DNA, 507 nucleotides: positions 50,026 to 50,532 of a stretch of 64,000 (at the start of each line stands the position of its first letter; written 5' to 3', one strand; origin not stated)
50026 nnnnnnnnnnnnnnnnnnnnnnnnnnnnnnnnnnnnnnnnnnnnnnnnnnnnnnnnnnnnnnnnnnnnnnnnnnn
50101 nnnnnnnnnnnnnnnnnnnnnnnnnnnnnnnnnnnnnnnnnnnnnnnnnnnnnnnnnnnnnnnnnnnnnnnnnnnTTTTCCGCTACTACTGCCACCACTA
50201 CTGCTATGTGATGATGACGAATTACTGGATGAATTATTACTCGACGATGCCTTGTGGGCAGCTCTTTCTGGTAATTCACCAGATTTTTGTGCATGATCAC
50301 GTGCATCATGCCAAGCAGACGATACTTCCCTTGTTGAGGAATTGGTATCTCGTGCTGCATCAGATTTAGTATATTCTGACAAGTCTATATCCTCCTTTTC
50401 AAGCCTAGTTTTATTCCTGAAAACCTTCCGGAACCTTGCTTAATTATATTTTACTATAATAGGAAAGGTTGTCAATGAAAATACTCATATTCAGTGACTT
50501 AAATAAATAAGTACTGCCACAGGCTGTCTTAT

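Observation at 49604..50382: Convergent mini-operon: Ser-rich peptide plus two tandem paralogous ~85-aa proteins of unknown family, opposite a GNAT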

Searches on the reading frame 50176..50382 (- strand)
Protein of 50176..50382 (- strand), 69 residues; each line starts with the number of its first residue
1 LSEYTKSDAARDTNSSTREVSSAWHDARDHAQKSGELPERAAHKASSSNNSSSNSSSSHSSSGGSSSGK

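Call 3: search_protein_families(library=pfam, proteins=[window:50176-50382:-], max_evalue=1)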
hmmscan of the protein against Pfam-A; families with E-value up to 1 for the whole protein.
seq(69 aa): 0 families

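Call 6: search_protein_families(library=phrogs, proteins=[window:50176-50382:-], max_evalue=1)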
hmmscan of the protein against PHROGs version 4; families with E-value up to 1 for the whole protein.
seq(69 aa): 0 families

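Call 7: search_protein_families(library=ncbifam, proteins=[window:50176-50382:-], max_evalue=1)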
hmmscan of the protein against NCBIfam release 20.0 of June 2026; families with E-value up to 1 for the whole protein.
seq(69 aa): 0 families

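Call 49: search_protein_families(library=padloc, proteins=[window:50176-50382:-], max_evalue=0.1)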
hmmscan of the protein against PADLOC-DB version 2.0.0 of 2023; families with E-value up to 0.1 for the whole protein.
seq(69 aa): 0 families

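Call 56: find_homologous_proteins(query=A4, max_evalue=0.01)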
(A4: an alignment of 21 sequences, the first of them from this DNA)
Query A4 (21 sequences) (69 aa, profile of the alignment): 415 proteins with E <= 0.01 among 2265 candidates; the best 120 are listed.
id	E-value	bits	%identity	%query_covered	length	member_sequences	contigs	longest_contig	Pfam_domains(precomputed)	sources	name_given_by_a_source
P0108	2.5e-22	97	46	91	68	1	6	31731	-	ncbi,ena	-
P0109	5.0e-22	96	55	70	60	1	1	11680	-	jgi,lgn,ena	-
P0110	1.0e-21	95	56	57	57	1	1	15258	-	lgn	-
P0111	1.0e-21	95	63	51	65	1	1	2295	-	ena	-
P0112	2.2e-21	94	69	46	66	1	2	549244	-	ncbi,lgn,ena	-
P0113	2.3e-21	94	69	51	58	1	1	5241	-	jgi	-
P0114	2.4e-21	93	63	46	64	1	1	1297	-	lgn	-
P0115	2.7e-21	93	53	77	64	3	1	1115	-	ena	-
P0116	3.8e-21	93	55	77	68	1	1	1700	-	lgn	-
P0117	5.1e-21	92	60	51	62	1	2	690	-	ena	-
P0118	6.0e-21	92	69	46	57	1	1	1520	-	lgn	-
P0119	6.7e-21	92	51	83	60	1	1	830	-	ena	-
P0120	1.1e-20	91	55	52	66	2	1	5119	-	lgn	-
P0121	1.2e-20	91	60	51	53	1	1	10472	-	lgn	-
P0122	1.7e-20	91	50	74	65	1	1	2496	-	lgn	-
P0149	2.8e-19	87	69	51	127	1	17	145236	-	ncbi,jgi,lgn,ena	jgi:hypothetical protein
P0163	7.1e-19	85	59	46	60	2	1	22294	-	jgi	jgi:hypothetical protein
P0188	1.2e-17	82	50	52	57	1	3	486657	-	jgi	jgi:hypothetical protein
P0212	1.1e-16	79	60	51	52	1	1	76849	-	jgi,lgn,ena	-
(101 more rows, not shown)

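Call 57: find_encoding_contigs(protein=P0112, flank=4000, max_places=2)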
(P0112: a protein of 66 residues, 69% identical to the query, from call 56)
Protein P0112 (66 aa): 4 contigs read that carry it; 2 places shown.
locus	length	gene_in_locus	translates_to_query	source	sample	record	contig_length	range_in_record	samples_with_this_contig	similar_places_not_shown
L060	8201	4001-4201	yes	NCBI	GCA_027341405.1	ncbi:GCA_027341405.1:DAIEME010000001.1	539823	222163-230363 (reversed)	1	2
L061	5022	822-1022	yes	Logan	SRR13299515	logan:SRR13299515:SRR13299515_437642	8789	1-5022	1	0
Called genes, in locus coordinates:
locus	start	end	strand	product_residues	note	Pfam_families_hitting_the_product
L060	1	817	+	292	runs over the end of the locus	PF01063:Aminotran_4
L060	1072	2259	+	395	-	PF01078:Mg_chelatase (faint), PF05496:RuvB_N, PF13191:AAA_16 (faint), PF00004:AAA, PF07728:AAA_5, PF13173:AAA_14 (faint), PF16193:AAA_assoc_2, PF12002:MgsA_C, +1 more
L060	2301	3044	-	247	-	-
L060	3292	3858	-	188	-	PF13302:Acetyltransf_3 (weak), PF13420:Acetyltransf_4 (weak)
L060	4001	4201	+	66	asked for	-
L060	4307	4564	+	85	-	-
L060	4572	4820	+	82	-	-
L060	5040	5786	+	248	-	-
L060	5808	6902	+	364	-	PF13240:Zn_Ribbon_1 (weak), PF13248:Zn_ribbon_3 (faint)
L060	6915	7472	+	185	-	-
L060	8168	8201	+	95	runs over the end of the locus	-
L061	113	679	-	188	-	PF13302:Acetyltransf_3 (weak), PF13420:Acetyltransf_4 (weak)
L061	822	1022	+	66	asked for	-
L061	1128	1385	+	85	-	-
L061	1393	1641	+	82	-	-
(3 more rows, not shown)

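Call 58: find_encoding_contigs(protein=P0188, flank=4000, max_places=2)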
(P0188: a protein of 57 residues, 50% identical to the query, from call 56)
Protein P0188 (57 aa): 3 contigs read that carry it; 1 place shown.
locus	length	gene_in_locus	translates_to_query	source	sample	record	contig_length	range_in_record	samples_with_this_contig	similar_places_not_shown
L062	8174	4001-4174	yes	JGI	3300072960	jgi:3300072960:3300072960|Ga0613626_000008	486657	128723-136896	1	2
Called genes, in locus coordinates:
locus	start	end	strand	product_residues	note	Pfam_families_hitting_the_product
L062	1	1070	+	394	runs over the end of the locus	PF02771:Acyl-CoA_dh_N, PF02770:Acyl-CoA_dh_M, PF00441:Acyl-CoA_dh_1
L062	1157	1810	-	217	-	-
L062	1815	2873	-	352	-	PF03235:GmrSD_N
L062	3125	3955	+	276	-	-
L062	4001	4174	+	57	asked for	-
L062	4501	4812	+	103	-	-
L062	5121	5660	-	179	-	-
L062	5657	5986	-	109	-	-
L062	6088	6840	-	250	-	PF18780:HNH_repeat, PF01844:HNH, PF14279:HNH_5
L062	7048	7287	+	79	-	-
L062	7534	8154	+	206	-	PF00230:MIP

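Call 59: find_encoding_contigs(protein=P0149, flank=4000, max_places=3)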
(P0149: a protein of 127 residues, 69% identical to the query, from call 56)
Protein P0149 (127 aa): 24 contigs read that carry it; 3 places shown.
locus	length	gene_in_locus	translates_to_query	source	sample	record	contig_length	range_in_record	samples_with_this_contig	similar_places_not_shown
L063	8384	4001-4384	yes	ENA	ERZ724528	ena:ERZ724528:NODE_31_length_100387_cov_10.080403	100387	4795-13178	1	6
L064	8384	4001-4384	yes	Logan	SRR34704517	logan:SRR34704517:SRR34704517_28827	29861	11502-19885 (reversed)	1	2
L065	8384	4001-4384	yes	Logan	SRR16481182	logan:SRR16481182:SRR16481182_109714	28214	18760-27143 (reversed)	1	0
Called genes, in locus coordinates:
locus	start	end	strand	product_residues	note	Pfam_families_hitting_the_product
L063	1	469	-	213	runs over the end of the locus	PF00574:CLP_protease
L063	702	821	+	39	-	-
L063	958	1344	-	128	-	-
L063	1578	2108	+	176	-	PF05974:DUF892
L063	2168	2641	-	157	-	-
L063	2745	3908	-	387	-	PF05697:Trigger_N, PF05698:Trigger_C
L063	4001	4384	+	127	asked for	-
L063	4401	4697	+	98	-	-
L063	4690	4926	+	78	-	-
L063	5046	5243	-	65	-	-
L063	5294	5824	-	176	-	PF00719:Pyrophosphatase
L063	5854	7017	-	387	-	PF08529:NusA_N, PF07650:KH_2 (faint), PF00575:S1 (weak), PF13184:KH_NusA_1st, PF26594:KH_NusA_2nd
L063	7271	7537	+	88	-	-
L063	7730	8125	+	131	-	-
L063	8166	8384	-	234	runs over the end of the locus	PF00881:Nitroreductase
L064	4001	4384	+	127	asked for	-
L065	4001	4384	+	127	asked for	-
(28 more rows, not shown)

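Call 65: predict_structure(alignment_id=A5)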
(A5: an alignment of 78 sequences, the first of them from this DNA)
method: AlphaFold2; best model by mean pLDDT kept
length: 69 residues; sequences in the alignment: 78
mean_pLDDT: 73.3   pTM: 0.40
mean pLDDT of the five models: 73.3, 72.4, 71.0, 69.7, 69.7
residues with pLDDT >= 90: 23; 70-90: 11; 50-70: 32; < 50: 3
segments of 3 or more residues with pLDDT < 50: none
pLDDT, mean of each block of 10 residues (from residue 1): 90 95 89 65 56 55 61
secondary structure, 60 per line:
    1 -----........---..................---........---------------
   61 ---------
elements in order: H6-13 H17-34 H38-45

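Call 72: search_solved_structures(query=A5, max_evalue=10, show_alignments=3)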
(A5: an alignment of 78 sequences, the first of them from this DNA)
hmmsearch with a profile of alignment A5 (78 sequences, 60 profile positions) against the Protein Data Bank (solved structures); distinct sequences matched with E-value up to 10: 1.
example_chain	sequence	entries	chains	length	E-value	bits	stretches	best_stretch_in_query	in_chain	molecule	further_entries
2wkn_A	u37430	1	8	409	0.18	15.3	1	26-49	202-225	FORMAMIDASE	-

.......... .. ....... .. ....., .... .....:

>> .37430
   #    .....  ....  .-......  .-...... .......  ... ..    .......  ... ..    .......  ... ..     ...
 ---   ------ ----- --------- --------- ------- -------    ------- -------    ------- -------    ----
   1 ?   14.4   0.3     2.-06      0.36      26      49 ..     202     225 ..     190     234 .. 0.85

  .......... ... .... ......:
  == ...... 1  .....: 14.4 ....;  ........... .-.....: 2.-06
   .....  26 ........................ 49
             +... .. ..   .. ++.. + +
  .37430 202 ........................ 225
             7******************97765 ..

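Call 73: search_protein_families(library=pfam, alignment_id=A5, max_evalue=1)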
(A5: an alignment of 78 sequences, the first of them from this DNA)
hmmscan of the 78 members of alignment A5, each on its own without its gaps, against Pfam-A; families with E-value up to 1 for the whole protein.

A. member 1, seq(69 aa): 0 families

B. families by the number of members that match (of 78 scanned): 13 families
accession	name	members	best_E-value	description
PF12361.13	DBP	3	0.014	Duffy-antigen binding protein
PF08281.18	Sigma70_r4_2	2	0.16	Sigma-70, region 4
PF00215.30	OMPdecase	1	0.024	Orotidine 5'-phosphate decarboxylase / HUMPS family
PF13667.11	ThiC-associated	1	0.041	ThiC-associated domain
PF00257.24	Dehydrin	1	0.041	Dehydrin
PF20308.4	TPR-S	1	0.045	Tetratricopeptide Repeats-Sensor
PF11621.13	Sbi-IV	1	0.065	C3 binding domain 4 of IgG-bind protein SBI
PF16169.10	DUF4872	1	0.091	Domain of unknown function (DUF4872)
PF04280.21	Tim44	1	0.1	Tim44-like domain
PF07638.17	Sigma70_ECF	1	0.13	ECF sigma factor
PF18974.5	DUF5710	1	0.15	Domain of unknown function (DUF5710)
PF10500.14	SR-25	1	0.22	Nuclear RNA-splicing-associated protein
PF05501.16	DUF755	1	0.42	Domain of unknown function (DUF755)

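Call 86: find_encoding_contigs(protein=P0212, flank=3500, max_places=2)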
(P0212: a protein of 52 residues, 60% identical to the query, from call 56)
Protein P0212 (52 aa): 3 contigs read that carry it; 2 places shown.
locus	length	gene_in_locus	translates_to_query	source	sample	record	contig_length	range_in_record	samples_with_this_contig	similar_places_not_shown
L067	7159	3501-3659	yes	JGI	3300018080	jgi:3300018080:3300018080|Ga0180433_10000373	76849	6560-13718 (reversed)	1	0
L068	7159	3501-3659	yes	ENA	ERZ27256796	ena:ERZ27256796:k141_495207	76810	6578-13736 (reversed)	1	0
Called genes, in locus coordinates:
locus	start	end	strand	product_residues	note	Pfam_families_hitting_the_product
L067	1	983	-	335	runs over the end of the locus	PF02540:NAD_synthase (faint), PF02568:ThiI (weak), PF03054:tRNA_Me_trans, PF24167:DUF7411, PF20259:tRNA_Me_trans_M, PF20258:tRNA_Me_trans_C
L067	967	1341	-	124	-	PF01592:NifU_N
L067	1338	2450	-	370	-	PF00155:Aminotran_1_2 (weak), PF00266:Aminotran_5, PF01053:Cys_Met_Meta_PP (weak), PF01041:DegT_DnrJ_EryC1 (weak), PF01212:Beta_elim_lyase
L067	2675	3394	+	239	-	-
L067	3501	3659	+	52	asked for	-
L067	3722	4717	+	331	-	-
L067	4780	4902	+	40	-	-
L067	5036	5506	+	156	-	-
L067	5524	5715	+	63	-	-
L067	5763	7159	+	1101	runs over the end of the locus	PF00580:UvrD-helicase, PF13245:AAA_19, PF13604:AAA_30 (faint), PF00580:UvrD-helicase, PF13538:UvrD_C_2 (faint), PF13361:UvrD_C, PF12705:PDDEXK_1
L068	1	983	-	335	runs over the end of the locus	PF02540:NAD_synthase (faint), PF02568:ThiI (weak), PF03054:tRNA_Me_trans, PF24167:DUF7411, PF20259:tRNA_Me_trans_M, PF20258:tRNA_Me_trans_C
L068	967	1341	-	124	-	PF01592:NifU_N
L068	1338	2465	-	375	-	PF00155:Aminotran_1_2 (weak), PF00266:Aminotran_5, PF01053:Cys_Met_Meta_PP (weak), PF01041:DegT_DnrJ_EryC1 (weak), PF01212:Beta_elim_lyase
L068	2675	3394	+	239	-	-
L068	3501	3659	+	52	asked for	-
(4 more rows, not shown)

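Call 87: find_encoding_contigs(protein=P0163, flank=3500, max_places=2)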
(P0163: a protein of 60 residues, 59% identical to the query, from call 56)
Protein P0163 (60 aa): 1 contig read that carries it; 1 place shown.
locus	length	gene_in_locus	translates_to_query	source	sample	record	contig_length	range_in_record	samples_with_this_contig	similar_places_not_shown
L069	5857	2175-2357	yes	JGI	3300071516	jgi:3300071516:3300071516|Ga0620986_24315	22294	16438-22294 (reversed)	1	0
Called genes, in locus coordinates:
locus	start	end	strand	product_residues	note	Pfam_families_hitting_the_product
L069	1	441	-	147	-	?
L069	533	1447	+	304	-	PF00892:EamA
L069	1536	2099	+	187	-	PF13302:Acetyltransf_3, PF13420:Acetyltransf_4, PF00583:Acetyltransf_1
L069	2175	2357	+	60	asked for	-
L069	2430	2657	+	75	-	-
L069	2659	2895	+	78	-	-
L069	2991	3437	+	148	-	-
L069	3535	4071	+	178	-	PF13238:AAA_18 (weak)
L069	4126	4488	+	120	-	-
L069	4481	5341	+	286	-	PF00398:RrnaAD (weak), PF05185:PRMT5 (weak), PF05175:MTS (weak), PF02475:TRM5-TYW2_MTfase, PF06325:PrmA, PF12847:Methyltransf_18 (weak), PF13847:Methyltransf_31 (weak), PF13649:Methyltransf_25, +1 more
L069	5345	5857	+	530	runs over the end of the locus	PF02518:HATPase_c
